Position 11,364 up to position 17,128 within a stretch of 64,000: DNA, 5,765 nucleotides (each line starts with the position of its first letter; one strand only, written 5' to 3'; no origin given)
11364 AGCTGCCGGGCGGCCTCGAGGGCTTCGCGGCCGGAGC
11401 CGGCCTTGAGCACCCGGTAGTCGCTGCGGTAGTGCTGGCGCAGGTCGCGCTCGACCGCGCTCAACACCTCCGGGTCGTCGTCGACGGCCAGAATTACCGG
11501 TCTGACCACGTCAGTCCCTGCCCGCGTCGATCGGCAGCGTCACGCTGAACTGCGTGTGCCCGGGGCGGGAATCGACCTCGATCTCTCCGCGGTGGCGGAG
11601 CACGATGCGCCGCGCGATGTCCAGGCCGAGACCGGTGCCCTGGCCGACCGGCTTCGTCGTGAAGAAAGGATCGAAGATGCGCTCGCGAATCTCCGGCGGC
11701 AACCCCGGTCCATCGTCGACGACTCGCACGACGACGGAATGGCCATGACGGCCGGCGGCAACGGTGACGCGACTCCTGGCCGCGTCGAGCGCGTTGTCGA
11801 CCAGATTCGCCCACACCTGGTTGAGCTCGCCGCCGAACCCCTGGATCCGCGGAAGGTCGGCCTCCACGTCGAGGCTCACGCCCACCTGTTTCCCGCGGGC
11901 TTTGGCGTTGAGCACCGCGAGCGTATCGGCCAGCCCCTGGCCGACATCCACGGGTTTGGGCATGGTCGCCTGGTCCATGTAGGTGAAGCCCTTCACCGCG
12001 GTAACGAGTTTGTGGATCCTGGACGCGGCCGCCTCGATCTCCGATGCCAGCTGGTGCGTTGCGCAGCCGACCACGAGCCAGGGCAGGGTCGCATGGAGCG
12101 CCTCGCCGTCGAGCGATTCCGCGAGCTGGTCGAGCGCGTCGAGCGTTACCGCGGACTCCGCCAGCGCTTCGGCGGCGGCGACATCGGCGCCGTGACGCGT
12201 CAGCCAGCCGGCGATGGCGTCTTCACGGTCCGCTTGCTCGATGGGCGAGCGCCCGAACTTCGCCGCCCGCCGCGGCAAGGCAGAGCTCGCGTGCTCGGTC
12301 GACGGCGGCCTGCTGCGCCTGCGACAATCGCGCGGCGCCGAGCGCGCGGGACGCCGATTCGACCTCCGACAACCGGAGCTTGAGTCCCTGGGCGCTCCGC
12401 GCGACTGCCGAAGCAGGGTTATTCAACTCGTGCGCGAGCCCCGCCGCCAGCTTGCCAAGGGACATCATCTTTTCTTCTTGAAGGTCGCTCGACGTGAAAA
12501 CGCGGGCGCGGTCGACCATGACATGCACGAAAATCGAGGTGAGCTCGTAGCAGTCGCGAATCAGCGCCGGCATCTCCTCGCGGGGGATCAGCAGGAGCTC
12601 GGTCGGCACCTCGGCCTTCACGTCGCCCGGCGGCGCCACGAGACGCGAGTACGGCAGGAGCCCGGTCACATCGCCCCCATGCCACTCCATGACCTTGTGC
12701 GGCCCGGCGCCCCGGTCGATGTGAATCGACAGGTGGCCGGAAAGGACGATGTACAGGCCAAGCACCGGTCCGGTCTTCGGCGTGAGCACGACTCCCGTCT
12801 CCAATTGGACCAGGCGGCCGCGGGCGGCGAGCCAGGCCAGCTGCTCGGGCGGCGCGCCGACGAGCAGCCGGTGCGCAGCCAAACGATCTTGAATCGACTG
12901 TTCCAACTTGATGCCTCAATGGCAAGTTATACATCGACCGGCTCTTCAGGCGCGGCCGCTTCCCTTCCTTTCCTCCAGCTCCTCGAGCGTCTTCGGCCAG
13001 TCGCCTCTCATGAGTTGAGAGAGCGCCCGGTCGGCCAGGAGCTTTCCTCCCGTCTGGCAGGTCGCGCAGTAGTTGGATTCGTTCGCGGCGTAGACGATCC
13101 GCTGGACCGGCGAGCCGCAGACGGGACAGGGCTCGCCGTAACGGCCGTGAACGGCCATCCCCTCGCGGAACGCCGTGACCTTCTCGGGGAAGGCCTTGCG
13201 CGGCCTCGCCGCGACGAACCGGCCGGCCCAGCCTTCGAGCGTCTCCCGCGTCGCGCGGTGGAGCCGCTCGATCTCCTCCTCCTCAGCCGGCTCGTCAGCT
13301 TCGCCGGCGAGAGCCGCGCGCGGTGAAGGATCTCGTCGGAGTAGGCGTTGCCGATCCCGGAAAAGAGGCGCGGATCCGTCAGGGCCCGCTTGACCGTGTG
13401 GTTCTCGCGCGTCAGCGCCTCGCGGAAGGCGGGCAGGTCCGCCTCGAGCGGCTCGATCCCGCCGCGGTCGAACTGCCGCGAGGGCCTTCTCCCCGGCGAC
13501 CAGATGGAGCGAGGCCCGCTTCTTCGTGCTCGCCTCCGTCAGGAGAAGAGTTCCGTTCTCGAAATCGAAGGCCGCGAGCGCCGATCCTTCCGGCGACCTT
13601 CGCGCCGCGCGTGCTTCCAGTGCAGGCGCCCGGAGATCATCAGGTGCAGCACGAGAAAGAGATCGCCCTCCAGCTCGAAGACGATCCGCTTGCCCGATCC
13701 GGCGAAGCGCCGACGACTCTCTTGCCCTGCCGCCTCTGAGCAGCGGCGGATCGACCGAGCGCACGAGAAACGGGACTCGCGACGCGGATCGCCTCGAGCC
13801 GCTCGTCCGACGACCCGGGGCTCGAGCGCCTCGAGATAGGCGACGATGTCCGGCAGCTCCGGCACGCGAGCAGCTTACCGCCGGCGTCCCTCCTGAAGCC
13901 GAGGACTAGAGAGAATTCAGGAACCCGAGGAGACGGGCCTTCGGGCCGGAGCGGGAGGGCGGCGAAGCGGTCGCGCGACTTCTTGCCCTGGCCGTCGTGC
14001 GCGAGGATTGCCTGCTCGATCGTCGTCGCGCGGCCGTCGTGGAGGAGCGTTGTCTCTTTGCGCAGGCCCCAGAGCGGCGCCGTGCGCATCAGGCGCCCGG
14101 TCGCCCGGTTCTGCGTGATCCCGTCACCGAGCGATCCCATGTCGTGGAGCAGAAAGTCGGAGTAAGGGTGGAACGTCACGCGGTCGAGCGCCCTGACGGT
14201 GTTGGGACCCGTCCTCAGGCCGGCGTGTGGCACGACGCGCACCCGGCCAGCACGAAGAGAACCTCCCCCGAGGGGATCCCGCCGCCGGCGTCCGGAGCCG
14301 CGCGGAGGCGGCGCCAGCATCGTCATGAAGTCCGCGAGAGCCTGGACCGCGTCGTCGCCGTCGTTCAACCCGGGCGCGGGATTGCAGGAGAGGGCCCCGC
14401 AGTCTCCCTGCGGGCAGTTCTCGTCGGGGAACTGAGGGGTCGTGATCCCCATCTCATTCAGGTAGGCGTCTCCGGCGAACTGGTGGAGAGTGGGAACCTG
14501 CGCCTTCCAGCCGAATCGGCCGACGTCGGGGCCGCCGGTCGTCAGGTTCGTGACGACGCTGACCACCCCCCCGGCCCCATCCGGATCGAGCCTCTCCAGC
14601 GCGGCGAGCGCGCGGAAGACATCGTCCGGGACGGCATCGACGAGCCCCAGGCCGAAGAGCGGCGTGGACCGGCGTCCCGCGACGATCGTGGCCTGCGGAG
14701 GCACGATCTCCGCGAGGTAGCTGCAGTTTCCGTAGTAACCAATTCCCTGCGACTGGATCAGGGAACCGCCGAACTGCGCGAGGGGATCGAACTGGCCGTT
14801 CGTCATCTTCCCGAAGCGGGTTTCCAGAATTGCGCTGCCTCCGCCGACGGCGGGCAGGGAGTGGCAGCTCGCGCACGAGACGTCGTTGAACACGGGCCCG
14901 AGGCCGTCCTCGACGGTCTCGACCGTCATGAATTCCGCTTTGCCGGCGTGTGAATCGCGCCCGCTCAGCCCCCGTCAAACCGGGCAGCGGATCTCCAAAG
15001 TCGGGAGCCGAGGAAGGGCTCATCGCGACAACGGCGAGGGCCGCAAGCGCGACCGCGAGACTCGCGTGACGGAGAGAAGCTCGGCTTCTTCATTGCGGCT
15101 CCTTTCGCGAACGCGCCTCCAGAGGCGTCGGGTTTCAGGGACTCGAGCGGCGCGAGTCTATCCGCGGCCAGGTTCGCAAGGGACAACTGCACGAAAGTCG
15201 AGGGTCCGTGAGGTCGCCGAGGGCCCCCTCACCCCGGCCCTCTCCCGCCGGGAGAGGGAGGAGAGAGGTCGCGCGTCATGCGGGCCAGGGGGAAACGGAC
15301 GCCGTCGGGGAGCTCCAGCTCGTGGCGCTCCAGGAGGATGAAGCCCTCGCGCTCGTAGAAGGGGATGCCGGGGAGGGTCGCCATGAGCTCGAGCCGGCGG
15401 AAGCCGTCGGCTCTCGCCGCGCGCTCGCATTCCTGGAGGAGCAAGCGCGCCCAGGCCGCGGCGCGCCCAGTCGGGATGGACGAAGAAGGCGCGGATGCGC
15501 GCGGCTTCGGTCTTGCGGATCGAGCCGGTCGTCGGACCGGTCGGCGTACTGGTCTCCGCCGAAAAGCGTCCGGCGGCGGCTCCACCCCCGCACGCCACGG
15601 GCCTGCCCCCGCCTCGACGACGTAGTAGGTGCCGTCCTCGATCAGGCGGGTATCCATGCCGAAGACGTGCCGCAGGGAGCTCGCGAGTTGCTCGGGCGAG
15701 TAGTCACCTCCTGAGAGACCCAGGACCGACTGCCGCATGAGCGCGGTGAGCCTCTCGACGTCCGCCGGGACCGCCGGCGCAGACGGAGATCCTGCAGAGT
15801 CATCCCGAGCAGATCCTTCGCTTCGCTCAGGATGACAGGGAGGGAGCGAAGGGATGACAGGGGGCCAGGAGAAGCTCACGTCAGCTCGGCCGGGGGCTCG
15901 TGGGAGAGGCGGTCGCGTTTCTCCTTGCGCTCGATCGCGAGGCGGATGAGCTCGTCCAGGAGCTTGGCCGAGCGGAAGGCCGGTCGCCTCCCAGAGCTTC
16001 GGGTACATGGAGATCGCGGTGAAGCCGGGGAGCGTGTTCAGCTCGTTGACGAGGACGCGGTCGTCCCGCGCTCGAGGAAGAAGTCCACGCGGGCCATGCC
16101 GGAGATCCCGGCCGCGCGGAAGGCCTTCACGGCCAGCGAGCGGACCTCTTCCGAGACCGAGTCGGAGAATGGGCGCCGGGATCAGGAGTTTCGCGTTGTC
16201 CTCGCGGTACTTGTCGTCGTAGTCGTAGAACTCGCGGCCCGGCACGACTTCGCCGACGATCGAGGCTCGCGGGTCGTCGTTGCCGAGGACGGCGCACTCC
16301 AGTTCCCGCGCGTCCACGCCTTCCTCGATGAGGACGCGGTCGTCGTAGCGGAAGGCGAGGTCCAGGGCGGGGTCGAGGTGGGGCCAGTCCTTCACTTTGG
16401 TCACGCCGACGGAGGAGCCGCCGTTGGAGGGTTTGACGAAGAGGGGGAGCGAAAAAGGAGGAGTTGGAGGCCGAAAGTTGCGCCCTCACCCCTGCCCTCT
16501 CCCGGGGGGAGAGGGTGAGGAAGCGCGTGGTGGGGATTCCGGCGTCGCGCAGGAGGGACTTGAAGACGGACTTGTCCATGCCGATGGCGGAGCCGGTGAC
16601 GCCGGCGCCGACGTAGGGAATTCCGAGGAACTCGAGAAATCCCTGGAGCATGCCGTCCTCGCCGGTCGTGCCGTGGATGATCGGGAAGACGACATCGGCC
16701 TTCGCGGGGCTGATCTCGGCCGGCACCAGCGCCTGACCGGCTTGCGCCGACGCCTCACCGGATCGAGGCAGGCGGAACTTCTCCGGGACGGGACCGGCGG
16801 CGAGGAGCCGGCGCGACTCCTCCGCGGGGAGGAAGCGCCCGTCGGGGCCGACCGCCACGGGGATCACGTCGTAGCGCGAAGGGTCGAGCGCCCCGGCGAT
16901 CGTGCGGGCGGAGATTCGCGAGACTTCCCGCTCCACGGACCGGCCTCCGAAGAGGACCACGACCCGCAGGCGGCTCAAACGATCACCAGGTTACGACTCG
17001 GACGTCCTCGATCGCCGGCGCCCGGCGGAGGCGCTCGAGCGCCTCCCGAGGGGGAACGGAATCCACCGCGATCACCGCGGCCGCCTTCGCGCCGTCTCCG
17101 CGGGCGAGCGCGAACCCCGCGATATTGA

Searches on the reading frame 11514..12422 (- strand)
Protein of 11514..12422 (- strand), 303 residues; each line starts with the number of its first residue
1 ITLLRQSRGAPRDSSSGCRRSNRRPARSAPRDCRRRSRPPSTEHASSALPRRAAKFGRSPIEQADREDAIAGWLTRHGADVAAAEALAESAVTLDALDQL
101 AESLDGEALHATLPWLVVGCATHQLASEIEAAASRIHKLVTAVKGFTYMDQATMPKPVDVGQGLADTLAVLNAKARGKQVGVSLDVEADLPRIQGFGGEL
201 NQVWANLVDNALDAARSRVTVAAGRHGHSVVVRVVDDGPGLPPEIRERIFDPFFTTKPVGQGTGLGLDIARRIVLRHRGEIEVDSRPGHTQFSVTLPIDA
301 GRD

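Call 38: search_protein_families(library=pfam, proteins=[window:11514-12422:-], max_evalue=0.001)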
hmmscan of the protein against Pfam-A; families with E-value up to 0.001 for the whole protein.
window:11514-12422:- (303 aa): 1 family
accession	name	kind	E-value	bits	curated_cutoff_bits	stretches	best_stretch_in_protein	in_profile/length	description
PF02518.31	HATPase_c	-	1.7e-25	90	26.4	1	200-298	6-109/111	Histidine kinase-, DNA gyrase B-, and HSP90-like ATPase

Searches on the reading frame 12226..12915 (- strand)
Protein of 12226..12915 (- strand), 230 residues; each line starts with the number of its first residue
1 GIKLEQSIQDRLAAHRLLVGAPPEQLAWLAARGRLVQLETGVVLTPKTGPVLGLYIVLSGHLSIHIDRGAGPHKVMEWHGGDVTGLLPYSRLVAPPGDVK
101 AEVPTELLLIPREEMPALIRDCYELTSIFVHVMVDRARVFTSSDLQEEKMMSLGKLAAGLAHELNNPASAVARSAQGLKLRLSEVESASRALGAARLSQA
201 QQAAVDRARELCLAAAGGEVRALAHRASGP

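Call 39: search_protein_families(library=pfam, proteins=[window:12226-12915:-], max_evalue=0.001)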
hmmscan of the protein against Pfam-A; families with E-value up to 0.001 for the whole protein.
window:12226-12915:- (230 aa): 1 family
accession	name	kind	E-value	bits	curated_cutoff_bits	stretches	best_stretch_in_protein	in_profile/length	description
PF00027.35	cNMP_binding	-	4.4e-05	23.8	27.5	1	37-120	3-87/89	Cyclic nucleotide-binding domain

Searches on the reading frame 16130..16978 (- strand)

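Call 85: search_protein_families(library=pfam, proteins=[window:16130-16978:-], max_evalue=0.001)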
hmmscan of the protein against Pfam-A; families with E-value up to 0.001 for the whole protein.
window:16130-16978:- (283 aa): 1 family
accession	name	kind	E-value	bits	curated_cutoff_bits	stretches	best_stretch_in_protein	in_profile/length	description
PF01820.27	Dala_Dala_lig_N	-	8.1e-31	107.5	34.6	1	5-125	1-121/121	D-ala D-ala ligase N-terminus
